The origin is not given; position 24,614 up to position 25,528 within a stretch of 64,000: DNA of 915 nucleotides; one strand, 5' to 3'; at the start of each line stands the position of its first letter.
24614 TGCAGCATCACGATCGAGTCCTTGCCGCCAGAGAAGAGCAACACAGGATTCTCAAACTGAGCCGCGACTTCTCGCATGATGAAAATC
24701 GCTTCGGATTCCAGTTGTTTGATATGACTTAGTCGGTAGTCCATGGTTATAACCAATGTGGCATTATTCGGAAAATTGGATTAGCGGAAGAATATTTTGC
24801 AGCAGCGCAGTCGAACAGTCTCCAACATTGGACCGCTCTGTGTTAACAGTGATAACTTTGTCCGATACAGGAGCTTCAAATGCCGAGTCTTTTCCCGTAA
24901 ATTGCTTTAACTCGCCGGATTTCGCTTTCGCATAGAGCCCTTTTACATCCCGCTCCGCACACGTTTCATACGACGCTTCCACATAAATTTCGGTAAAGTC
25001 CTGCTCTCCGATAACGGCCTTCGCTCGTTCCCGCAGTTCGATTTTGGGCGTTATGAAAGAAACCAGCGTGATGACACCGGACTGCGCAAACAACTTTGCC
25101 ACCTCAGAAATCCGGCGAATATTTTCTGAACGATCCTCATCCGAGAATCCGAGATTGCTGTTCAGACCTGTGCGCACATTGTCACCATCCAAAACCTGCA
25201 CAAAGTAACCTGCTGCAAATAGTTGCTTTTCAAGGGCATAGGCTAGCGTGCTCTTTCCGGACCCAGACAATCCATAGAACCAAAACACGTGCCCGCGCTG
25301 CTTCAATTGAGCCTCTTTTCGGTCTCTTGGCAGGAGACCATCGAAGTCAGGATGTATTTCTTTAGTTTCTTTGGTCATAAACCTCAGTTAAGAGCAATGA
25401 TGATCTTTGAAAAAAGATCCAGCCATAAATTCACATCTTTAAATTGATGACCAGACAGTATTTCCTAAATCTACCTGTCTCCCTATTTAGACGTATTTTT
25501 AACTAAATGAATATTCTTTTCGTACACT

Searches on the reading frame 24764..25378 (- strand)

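Call 20: search_protein_families(library=pfam, proteins=[window:24764-25378:-], max_evalue=0.0001)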
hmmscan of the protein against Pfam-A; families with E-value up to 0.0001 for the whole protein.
window:24764-25378:- (204 aa): 3 families
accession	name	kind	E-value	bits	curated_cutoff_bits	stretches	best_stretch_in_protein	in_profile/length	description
PF01583.26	APS_kinase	-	1.1e-58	198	21.1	1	28-175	1-149/152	Adenylylsulphate kinase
PF13671.12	AAA_33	-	1.4e-08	35.6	27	1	31-145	1-116/143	AAA domain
PF13238.12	AAA_18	-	3.3e-05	24.8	29.4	1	36-153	5-117/128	AAA domain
